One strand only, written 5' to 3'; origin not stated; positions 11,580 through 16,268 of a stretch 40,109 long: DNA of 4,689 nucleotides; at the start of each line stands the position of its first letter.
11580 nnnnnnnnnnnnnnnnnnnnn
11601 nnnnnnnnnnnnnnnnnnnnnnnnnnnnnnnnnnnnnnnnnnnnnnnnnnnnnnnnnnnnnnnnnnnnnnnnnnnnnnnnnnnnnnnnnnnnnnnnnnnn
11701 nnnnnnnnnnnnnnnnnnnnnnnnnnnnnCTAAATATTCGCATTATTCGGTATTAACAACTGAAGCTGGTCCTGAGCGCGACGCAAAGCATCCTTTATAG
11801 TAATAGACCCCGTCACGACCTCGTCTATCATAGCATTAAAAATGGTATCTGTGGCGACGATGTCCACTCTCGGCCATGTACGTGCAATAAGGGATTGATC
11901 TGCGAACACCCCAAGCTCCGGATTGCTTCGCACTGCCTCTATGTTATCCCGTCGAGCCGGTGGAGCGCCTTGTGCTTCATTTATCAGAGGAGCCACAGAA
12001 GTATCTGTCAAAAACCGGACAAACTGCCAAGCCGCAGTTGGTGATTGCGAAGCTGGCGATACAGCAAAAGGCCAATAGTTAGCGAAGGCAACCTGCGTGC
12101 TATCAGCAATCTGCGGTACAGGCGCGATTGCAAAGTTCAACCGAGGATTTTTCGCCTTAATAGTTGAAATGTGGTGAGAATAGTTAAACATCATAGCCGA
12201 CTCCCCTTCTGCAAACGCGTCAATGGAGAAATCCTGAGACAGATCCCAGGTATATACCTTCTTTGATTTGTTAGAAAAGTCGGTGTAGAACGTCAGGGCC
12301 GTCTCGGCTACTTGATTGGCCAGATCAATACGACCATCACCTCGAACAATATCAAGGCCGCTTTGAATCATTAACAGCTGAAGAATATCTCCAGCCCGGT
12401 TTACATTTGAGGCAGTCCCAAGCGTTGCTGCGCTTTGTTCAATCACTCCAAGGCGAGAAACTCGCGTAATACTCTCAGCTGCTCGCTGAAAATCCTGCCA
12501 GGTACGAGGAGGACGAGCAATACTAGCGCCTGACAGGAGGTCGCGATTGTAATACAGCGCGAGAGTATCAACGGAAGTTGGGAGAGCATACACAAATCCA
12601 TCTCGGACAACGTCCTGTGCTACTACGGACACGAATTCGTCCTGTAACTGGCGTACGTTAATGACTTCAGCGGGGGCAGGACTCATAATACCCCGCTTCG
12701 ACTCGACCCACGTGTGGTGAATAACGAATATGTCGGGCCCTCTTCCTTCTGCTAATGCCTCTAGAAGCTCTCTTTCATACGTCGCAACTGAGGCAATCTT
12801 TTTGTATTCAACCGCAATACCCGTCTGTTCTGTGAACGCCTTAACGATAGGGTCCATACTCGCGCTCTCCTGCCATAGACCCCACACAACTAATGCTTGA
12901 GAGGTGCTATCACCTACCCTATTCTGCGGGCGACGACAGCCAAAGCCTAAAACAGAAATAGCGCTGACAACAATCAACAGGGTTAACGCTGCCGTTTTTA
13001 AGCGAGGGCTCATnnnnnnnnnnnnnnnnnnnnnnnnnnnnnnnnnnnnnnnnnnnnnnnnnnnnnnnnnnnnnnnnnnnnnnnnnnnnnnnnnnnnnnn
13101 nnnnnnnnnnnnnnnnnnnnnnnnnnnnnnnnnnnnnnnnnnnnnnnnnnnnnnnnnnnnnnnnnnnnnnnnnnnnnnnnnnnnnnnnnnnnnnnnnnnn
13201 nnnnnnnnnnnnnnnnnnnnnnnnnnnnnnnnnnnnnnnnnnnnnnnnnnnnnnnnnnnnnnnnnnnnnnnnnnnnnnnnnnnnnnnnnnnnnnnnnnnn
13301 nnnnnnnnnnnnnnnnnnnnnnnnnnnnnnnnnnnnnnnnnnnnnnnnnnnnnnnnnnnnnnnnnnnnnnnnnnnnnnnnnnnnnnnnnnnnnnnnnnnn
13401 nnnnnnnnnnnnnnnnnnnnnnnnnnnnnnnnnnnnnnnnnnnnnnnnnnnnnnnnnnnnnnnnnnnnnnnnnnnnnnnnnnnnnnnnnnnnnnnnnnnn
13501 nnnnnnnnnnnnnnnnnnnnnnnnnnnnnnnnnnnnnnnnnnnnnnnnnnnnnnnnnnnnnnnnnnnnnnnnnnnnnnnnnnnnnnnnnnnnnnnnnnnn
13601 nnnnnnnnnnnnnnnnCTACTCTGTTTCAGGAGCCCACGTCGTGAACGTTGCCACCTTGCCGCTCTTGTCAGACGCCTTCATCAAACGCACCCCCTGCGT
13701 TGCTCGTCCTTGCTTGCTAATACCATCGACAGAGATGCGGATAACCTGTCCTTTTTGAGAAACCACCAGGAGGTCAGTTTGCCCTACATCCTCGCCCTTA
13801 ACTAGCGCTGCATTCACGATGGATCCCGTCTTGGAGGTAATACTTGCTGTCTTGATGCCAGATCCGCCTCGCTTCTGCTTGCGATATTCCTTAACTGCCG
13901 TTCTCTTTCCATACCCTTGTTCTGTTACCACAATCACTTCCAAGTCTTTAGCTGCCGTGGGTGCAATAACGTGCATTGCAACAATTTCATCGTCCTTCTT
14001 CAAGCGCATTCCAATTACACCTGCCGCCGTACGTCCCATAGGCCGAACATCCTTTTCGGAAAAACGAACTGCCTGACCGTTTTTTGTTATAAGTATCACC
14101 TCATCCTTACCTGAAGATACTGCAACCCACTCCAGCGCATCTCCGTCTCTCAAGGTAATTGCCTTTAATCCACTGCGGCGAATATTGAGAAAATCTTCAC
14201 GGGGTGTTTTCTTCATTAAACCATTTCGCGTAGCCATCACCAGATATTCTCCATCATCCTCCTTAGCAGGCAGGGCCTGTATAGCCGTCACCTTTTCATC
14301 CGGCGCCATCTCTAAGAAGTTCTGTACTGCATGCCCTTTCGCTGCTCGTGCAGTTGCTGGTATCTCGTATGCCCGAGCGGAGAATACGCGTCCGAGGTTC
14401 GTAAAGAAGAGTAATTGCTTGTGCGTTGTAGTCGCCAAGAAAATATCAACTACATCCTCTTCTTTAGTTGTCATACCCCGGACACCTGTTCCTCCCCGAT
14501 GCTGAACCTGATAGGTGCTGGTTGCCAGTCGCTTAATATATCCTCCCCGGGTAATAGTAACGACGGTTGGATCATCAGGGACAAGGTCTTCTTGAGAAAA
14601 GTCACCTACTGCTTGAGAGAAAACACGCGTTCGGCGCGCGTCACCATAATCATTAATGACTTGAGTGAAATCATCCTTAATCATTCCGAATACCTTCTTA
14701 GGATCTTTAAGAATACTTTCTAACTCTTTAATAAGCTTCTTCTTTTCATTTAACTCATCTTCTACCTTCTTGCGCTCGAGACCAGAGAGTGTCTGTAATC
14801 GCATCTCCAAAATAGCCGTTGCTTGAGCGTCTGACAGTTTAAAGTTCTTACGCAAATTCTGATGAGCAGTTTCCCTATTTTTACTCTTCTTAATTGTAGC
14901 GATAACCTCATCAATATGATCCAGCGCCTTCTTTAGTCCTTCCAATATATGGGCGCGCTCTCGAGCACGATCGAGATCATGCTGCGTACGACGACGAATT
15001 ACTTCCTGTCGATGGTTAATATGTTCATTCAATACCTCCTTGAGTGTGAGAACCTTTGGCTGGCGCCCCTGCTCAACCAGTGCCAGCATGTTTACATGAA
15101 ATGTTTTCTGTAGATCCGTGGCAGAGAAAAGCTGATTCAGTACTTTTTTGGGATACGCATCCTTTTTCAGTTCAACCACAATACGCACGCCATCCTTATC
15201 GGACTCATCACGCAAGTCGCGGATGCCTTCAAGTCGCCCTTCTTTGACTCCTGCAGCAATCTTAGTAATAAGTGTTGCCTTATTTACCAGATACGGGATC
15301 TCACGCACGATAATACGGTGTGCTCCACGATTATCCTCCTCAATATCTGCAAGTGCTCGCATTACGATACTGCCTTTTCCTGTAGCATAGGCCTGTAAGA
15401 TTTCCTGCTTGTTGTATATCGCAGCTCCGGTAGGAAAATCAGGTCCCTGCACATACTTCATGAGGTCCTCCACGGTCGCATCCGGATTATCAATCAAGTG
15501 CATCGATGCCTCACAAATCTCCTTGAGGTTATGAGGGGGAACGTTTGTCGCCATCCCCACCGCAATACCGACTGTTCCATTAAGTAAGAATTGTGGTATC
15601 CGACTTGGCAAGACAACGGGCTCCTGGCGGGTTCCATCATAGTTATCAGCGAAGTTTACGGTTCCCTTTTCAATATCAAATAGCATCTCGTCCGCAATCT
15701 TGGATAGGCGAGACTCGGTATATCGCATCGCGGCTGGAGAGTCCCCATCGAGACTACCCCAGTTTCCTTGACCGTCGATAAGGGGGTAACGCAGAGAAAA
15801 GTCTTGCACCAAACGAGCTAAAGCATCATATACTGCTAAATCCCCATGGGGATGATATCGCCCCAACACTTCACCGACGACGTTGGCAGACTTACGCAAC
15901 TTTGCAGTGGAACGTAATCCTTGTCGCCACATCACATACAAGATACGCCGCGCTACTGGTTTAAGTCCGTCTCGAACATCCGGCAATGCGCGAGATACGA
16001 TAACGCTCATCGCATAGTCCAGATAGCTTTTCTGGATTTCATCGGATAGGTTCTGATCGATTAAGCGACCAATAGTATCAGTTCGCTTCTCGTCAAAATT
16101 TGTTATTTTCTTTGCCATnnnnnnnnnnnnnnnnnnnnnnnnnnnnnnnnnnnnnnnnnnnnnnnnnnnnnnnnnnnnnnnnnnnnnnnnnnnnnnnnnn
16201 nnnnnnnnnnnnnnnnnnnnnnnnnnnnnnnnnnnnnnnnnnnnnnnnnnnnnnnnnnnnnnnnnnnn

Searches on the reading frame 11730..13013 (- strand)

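Call 14: search_protein_families(library=ncbifam, proteins=[window:11730-13013:-])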
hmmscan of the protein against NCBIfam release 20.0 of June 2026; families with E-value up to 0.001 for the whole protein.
window:11730-13013:- (427 aa): 4 families
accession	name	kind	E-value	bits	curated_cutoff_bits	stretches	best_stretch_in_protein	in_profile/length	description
NF007011.0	PRK09474.1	equivalog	2.6e-20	72.6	291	1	39-417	31-394/396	maltose/maltodextrin ABC transporter substrate-binding protein MalE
NF053763.1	ABCarbgalBndGanS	equivalog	1.5e-15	57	700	1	32-180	32-177/420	galactooligosaccharide ABC transporter substrate-binding protein GanS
NF008211.0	PRK10974.1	equivalog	2e-05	23.4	411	1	126-306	121-299/439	sn-glycerol-3-phosphate ABC transporter substrate-binding protein UgpB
TIGR03850.1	bind_CPR_0540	equivalog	0.00033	19.4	299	0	122-180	132-189/437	carbohydrate ABC transporter substrate-binding protein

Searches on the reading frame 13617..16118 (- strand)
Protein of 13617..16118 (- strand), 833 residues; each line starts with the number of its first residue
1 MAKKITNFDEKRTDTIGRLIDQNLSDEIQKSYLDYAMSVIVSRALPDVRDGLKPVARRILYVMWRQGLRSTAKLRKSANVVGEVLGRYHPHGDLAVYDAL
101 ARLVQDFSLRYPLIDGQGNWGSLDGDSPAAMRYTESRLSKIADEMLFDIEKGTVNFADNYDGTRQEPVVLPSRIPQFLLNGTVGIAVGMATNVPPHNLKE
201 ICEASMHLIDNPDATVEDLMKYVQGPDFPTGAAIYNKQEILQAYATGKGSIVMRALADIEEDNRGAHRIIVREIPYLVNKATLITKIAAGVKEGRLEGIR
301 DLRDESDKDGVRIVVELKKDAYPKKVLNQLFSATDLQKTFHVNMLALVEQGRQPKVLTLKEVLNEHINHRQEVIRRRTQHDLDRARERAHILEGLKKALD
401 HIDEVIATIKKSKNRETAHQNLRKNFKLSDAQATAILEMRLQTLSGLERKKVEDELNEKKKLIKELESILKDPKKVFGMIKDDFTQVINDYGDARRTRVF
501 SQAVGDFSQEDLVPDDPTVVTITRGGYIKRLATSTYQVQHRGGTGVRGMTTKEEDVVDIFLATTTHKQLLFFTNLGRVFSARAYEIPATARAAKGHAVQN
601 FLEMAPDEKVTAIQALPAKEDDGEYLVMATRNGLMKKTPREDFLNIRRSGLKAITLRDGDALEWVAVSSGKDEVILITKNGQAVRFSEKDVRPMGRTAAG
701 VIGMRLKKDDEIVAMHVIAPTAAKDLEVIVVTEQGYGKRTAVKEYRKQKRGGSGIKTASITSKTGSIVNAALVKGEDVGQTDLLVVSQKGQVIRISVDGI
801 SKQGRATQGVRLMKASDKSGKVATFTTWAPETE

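Call 14: search_protein_families(library=ncbifam, proteins=[window:13617-16118:-])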
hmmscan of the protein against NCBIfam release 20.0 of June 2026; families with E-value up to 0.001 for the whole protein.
window:13617-16118:- (833 aa): 10 families
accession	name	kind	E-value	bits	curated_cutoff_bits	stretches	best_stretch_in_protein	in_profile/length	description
NF004043.1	PRK05560.1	equivalog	0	1123.3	902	1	20-819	3-790/798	DNA gyrase subunit A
TIGR01063.1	gyrA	equivalog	0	1079.3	877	1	20-819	2-790/800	DNA topoisomerase (ATP-hydrolyzing) subunit A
NF038098.1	GyrA_w_intein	exception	3e-267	890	1850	2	134-823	538-1222/1232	intein-containing DNA gyrase subunit A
NF004044.1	PRK05561.1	subfamily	9.3e-248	824.7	654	2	24-720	2-687/738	DNA topoisomerase (ATP-hydrolyzing)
NF010586.0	PRK13979.1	equivalog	2.2e-199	664.6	1475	3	19-664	13-661/957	DNA topoisomerase IV subunit A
TIGR01061.1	parC_Gpos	equivalog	4.6e-199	663.4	813.25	1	20-761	2-733/737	DNA topoisomerase IV subunit A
TIGR01062.1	parC_Gneg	equivalog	7.9e-175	583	628.9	1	24-720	6-690/735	DNA topoisomerase IV subunit A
NF007209.0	PRK09631.1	equivalog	2.1e-74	251.3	644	1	25-499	5-455/635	DNA topoisomerase IV subunit A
NF009397.0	PRK12758.1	equivalog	2.1e-71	241.1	780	1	21-496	20-471/870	DNA gyrase/topoisomerase IV subunit A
NF007208.0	PRK09630.1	equivalog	1.9e-56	192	598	1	22-472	2-426/479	DNA topoisomerase IV subunit A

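Call 44: find_homologous_proteins(query=window:13617-16118:-, max_evalue=1e-100)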
Query window:13617-16118:- (833 aa): 8000 proteins with E <= 1e-100 among 8000 candidates; the best 120 are listed.
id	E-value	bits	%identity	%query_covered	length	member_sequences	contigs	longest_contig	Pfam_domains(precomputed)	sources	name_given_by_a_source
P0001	0.0e+0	1632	89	99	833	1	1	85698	PF00521.27,PF03989.19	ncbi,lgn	ncbi:MAG: DNA gyrase subunit A [Candidatus Andersenbacteria bacterium]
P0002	0.0e+0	1576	85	100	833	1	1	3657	PF00521.27,PF03989.19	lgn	-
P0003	0.0e+0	1566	84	99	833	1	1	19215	PF00521.27,PF03989.19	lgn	-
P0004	0.0e+0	1552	82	99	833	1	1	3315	PF00521.27,PF03989.19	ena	-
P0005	0.0e+0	1535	82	100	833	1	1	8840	PF00521.27,PF03989.19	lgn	-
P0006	0.0e+0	1503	81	99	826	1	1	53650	PF00521.27,PF03989.19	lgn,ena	-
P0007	0.0e+0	1491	79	100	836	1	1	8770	PF00521.27,PF03989.19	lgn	-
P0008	0.0e+0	1475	79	100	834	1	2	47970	PF00521.27,PF03989.19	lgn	-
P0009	0.0e+0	1472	80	98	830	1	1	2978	PF00521.27,PF03989.19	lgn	-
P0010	0.0e+0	1461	78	100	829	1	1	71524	PF00521.27,PF03989.19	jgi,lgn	-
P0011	0.0e+0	1460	78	100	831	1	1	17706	PF00521.27,PF03989.19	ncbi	-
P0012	0.0e+0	1460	78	99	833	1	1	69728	PF00521.27,PF03989.19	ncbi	-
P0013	0.0e+0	1429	77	99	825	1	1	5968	PF00521.27,PF03989.19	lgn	-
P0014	0.0e+0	1425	76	100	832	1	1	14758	PF00521.27,PF03989.19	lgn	-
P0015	0.0e+0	1420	76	100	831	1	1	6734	PF00521.27,PF03989.19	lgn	-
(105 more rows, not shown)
